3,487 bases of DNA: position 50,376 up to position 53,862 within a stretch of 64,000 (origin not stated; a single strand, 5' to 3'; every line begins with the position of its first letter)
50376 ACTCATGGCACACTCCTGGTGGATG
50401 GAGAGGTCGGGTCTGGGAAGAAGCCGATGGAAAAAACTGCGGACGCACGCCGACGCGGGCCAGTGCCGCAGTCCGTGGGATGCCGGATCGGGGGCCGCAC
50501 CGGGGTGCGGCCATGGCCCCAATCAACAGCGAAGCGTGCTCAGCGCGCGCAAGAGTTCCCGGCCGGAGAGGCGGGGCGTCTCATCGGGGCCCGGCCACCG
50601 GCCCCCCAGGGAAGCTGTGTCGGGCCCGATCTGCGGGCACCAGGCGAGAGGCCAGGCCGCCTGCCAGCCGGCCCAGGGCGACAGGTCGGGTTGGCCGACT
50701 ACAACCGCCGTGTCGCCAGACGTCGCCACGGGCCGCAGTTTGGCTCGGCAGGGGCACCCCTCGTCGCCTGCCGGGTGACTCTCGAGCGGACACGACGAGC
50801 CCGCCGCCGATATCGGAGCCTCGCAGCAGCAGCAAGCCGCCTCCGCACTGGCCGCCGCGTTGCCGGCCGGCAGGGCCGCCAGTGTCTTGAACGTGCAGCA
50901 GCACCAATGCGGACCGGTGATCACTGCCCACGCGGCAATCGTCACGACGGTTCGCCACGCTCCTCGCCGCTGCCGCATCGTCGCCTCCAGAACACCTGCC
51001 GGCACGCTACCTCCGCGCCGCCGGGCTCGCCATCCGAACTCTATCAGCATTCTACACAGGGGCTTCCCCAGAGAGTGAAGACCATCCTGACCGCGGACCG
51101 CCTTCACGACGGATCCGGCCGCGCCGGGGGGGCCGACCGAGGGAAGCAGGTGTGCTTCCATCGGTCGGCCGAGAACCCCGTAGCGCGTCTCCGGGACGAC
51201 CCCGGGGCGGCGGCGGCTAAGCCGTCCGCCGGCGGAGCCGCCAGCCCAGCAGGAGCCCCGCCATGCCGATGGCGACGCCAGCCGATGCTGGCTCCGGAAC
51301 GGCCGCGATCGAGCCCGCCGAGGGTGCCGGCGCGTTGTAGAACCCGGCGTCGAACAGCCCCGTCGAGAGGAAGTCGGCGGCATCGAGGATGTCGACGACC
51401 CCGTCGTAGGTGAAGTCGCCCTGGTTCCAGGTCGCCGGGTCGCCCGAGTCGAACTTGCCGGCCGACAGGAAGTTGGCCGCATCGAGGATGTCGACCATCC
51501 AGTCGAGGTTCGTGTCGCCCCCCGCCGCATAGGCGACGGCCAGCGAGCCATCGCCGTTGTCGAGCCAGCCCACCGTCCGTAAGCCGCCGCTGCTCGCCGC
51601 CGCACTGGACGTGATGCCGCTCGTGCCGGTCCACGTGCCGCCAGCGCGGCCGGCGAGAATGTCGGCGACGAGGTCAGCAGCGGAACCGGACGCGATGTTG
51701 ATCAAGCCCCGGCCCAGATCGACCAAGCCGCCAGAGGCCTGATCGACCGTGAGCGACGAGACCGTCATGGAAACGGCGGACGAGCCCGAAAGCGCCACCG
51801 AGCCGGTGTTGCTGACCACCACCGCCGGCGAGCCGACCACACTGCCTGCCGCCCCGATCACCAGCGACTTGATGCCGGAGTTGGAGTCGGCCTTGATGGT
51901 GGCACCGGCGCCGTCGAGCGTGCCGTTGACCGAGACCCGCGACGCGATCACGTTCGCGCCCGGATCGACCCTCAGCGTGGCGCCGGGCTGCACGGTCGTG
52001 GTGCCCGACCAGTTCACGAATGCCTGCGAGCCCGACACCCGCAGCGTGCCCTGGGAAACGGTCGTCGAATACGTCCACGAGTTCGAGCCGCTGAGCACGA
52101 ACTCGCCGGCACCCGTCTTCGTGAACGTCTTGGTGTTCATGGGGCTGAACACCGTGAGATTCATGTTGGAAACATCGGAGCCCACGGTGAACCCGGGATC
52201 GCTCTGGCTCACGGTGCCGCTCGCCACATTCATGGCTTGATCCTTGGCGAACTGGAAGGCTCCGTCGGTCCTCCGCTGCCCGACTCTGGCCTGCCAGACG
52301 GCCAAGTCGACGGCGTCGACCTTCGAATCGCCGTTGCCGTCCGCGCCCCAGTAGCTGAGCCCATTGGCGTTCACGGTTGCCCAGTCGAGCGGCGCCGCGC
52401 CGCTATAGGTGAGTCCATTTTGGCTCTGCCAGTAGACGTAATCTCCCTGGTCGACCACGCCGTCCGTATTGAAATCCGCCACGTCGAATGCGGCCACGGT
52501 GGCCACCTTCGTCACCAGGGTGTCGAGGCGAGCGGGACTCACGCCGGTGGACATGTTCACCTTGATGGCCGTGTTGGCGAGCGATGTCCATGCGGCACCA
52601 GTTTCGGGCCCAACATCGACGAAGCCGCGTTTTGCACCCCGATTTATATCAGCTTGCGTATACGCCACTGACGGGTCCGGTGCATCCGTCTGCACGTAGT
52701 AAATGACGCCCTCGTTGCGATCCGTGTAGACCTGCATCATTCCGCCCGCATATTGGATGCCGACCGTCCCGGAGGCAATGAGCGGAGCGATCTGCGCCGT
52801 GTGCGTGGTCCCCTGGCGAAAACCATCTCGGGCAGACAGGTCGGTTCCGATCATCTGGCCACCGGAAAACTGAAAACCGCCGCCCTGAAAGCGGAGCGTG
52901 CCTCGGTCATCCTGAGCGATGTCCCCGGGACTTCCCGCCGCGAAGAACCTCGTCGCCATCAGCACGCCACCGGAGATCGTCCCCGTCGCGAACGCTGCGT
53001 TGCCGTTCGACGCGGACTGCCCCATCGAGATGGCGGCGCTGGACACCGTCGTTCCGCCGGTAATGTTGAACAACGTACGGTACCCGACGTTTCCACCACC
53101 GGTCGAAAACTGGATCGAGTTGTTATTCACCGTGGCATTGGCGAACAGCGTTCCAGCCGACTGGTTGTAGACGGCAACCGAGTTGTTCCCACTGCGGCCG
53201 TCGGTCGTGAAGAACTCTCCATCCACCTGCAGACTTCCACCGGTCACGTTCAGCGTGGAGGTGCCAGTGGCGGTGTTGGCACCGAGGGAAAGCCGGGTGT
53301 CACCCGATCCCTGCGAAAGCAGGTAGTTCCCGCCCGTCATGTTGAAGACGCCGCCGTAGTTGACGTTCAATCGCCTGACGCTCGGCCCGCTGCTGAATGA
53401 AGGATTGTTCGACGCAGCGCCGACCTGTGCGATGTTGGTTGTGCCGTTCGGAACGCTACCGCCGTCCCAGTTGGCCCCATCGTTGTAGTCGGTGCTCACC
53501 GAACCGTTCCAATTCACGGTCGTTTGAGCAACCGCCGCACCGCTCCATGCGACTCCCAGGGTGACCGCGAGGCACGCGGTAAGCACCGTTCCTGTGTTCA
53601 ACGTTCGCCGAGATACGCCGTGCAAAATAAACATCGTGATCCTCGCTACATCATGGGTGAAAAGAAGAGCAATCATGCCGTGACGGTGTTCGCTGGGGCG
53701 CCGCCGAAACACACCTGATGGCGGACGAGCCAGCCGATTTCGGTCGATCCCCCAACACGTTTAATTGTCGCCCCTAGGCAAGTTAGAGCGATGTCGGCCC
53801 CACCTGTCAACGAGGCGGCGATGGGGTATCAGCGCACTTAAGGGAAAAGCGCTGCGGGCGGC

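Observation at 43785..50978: CusA-like metal efflux operon without an outer-membrane factor but with non-canonical Cys/His accessory genes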

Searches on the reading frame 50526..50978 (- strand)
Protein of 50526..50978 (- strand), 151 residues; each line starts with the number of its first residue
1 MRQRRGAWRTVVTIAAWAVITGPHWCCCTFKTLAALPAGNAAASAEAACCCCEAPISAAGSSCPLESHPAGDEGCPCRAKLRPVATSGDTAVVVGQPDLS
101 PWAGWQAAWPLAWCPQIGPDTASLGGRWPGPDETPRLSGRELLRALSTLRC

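Call 7: search_protein_families(library=pfam, proteins=[window:50526-50978:-], max_evalue=0.01)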
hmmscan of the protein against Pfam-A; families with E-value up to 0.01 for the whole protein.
window:50526-50978:- (151 aa): 0 families

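Call 8: search_protein_families(library=ncbifam, proteins=[window:50526-50978:-], max_evalue=0.01)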
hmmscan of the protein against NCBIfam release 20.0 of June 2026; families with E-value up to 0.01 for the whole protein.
window:50526-50978:- (151 aa): 0 families

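Call 13: find_homologous_proteins(query=window:50526-50978:-, max_evalue=0.01)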
Query window:50526-50978:- (151 aa): 9 proteins with E <= 0.01 among 359 candidates.
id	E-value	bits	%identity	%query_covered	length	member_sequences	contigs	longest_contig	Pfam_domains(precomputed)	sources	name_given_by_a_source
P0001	3.9e-93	328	97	100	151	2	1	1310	-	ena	-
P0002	4.5e-88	311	95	100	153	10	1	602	-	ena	-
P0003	3.0e-80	286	82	100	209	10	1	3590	-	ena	-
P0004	8.5e-78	278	86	100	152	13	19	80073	-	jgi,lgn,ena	jgi:hypothetical protein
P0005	3.5e-76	273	83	100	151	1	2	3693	-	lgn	-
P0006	2.5e-66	241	75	100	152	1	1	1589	-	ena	-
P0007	1.5e-47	180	62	100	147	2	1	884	-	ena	-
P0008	4.7e-34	136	54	100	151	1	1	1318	-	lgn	-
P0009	2.4e-31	127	50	100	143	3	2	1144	-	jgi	-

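Call 15: find_encoding_contigs(protein=P0004, flank=10000, max_places=6)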
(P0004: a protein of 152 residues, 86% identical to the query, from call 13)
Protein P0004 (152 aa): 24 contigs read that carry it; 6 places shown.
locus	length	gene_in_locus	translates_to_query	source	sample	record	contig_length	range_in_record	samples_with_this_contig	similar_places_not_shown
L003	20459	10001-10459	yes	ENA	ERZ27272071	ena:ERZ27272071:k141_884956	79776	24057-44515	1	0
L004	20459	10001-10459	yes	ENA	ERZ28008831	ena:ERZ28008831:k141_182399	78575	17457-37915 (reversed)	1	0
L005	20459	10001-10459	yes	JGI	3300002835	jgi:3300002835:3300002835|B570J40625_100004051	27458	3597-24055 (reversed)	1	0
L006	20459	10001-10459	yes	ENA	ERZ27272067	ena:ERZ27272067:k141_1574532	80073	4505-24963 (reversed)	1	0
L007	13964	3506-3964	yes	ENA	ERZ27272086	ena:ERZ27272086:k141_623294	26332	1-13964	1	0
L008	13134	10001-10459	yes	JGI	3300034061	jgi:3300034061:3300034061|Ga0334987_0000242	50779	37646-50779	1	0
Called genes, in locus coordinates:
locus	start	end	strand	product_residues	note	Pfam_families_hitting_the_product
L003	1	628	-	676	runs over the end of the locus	PF07555:NAGidase, PF13508:Acetyltransf_7 (faint), PF00583:Acetyltransf_1 (weak)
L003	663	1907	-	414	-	-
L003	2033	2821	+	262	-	PF07090:GATase1_like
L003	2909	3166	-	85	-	PF13358:DDE_3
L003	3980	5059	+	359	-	PF07963:N_methyl (weak), PF07596:SBP_bac_10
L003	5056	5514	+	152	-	-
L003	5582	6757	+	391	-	PF07963:N_methyl (weak), PF07596:SBP_bac_10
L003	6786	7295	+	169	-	-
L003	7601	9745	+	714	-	-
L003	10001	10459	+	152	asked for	-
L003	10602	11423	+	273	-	-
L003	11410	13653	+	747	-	PF25919:BSH_CusB (faint), PF25917:BSH_RND (weak), PF25973:BSH_CzcB, PF25954:Beta-barrel_RND_2, PF25917:BSH_RND (weak), PF25973:BSH_CzcB, PF25975:CzcB_C, PF25989:YknX_C (weak), +3 more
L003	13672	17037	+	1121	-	PF00873:ACR_tran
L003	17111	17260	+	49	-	-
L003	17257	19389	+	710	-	-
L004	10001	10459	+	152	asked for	-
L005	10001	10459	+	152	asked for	-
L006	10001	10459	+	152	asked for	-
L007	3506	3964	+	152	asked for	-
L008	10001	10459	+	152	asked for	-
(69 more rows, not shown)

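Call 37: find_homologous_proteins(query=A3, max_evalue=0.001)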
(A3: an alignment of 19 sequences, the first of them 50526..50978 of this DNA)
Query A3 (19 sequences) (151 aa, profile of the alignment): 28 proteins with E <= 0.001 among 8000 candidates.
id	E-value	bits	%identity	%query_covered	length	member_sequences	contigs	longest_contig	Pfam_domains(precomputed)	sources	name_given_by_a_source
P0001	3.4e-29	120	97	100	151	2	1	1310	-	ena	-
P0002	1.5e-28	118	95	100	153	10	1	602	-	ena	-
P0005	3.6e-27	113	83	100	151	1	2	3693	-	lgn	-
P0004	7.1e-27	112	86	100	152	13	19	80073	-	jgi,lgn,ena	jgi:hypothetical protein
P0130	1.2e-26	112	29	86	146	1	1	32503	-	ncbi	-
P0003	2.3e-26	111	82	100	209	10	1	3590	-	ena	-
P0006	8.8e-26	109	75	100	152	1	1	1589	-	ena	-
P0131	3.6e-23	100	28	48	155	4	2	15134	-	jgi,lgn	jgi:hypothetical protein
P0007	3.4e-22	97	62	100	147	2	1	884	-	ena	-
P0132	1.1e-21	96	31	19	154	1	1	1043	-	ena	-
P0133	1.5e-21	95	27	90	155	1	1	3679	-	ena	-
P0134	1.8e-20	92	25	93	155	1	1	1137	-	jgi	jgi:hypothetical protein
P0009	8.2e-20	89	50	100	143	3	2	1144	-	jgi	-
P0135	3.3e-19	88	27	93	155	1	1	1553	-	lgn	-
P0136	4.3e-19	87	27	89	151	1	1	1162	-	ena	-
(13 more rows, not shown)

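Call 48: search_protein_representatives(alignment_id=A4)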
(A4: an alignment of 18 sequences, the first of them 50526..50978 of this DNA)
Query: 18 sequences, 157 profile positions. Proteins with E-value up to 0.001 (for the whole library): 1126; up to 1e-10: 671; up to 1e-30: 15. The best 150 are listed.
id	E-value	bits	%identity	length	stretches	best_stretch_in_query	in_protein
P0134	5.2e-47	176.1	-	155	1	1-157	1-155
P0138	1.2e-45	171.7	-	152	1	1-157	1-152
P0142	1.9e-38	148.3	-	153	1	1-157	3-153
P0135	2.0e-36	141.7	-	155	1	1-157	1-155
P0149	2.1e-36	141.6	-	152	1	1-157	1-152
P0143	4.3e-36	140.6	-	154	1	1-157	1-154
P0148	2.6e-35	138.1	-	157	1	1-157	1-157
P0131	1.8e-34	135.4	-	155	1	1-157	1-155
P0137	3.4e-34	134.5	-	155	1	1-157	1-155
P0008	1.1e-33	132.8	-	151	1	2-157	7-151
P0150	5.4e-32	127.3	-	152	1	1-157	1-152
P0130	1.5e-31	125.9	-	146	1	1-157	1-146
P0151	4.3e-31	124.4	-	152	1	1-157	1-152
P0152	8.6e-31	123.4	-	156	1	1-157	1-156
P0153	1.0e-30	123.2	-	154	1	1-157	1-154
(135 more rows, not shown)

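Call 67: search_protein_families(library=pfam, alignment_id=A3, max_evalue=5)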
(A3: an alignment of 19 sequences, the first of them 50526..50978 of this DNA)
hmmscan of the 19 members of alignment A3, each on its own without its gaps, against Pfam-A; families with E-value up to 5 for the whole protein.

A. member 1, window:50526-50978:- (151 aa): 0 families

B. families by the number of members that match (of 19 scanned): 1 family
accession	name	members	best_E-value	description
PF04592.20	SelP_N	1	0.63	Selenoprotein P, N terminal region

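Call 70: predict_structure(alignment_id=A4)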
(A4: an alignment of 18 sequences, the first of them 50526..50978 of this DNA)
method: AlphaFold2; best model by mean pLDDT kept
length: 151 residues; sequences in the alignment: 18
mean_pLDDT: 54.6   pTM: 0.28
mean pLDDT of the five models: 54.6, 50.2, 50.0, 48.1, 47.9
residues with pLDDT >= 90: 0; 70-90: 27; 50-70: 45; < 50: 79
segments of 3 or more residues with pLDDT < 50: 39-49, 51-76, 80-101, 109-111, 113-120, 122-127
pLDDT, mean of each block of 10 residues (from residue 1): 74 87 69 56 46 45 40 46 41 41 50 45 48 61 70 48
secondary structure, 60 per line:
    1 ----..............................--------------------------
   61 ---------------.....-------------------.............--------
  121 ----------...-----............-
elements in order: H5-34 H76-80 H100-112 H139-150

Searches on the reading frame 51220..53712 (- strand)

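Call 7: search_protein_families(library=pfam, proteins=[window:51220-53712:-], max_evalue=0.01)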
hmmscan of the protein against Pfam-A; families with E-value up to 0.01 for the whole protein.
window:51220-53712:- (831 aa): 2 families
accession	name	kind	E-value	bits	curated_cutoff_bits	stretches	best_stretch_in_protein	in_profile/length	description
PF12951.13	PATR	-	4.2e-08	33.5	27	1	530-559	1-30/30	Passenger-associated-transport-repeat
PF00404.24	Dockerin_1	-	0.0021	18.7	22.9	0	458-473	3-18/57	Dockerin type I domain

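Call 8: search_protein_families(library=ncbifam, proteins=[window:51220-53712:-], max_evalue=0.01)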
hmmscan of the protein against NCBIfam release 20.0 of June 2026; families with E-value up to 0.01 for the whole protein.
window:51220-53712:- (831 aa): 1 family
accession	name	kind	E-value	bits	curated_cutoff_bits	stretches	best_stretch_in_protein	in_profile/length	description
TIGR02601.1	autotrns_rpt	repeat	6.8e-08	32.2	19.85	1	529-560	1-32/32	beta strand repeat protein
